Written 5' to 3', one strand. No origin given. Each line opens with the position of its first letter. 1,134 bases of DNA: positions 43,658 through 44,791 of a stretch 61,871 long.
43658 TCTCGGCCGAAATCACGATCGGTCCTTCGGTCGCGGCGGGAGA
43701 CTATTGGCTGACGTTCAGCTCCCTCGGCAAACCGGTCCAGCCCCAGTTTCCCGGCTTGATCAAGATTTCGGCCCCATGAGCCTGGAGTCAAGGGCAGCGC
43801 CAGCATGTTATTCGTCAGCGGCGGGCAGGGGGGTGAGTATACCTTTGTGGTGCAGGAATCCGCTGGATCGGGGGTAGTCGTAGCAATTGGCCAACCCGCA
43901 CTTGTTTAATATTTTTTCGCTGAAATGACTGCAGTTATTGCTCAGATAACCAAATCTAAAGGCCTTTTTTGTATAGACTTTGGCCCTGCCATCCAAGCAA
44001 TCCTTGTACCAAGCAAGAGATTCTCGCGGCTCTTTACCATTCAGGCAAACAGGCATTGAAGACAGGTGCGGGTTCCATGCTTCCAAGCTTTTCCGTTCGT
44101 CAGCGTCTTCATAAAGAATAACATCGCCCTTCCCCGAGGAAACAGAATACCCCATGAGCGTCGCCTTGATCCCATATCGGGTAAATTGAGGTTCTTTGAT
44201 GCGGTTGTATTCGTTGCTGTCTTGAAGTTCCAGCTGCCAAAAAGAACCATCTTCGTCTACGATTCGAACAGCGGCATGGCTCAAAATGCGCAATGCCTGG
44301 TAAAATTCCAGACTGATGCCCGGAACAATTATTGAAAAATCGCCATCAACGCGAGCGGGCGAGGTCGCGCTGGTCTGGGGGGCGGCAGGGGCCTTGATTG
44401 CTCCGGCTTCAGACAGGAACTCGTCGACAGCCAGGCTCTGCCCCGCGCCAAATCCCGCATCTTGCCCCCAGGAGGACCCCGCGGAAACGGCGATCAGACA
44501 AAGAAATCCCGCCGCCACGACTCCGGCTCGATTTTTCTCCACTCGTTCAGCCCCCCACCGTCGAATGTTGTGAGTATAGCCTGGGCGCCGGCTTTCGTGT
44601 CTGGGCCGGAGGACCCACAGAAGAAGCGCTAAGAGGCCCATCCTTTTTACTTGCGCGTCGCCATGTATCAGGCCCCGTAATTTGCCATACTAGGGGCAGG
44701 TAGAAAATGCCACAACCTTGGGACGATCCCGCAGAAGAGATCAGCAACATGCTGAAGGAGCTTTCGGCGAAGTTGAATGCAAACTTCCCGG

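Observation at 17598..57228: Five DPM1-like GT2 / GT-C sets in one 40-kb stretch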

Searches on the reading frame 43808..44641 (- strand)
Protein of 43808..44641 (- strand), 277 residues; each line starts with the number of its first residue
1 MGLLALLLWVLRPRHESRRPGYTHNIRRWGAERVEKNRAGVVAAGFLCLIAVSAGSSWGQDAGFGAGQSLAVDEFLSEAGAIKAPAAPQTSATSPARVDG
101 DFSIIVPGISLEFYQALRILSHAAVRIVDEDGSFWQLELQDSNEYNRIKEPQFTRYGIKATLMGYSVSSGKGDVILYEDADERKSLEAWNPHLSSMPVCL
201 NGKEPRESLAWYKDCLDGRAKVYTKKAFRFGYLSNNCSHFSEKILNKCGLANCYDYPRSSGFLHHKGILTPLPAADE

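Call 5: search_protein_families(library=pfam, proteins=[window:43808-44641:-], max_evalue=0.01)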
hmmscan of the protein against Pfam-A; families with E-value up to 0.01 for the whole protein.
window:43808-44641:- (277 aa): 0 families

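Call 6: search_protein_families(library=pfam, proteins=[window:43808-44641:-], max_evalue=0.01)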
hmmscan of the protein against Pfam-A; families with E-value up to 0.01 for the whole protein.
window:43808-44641:- (277 aa): 0 families
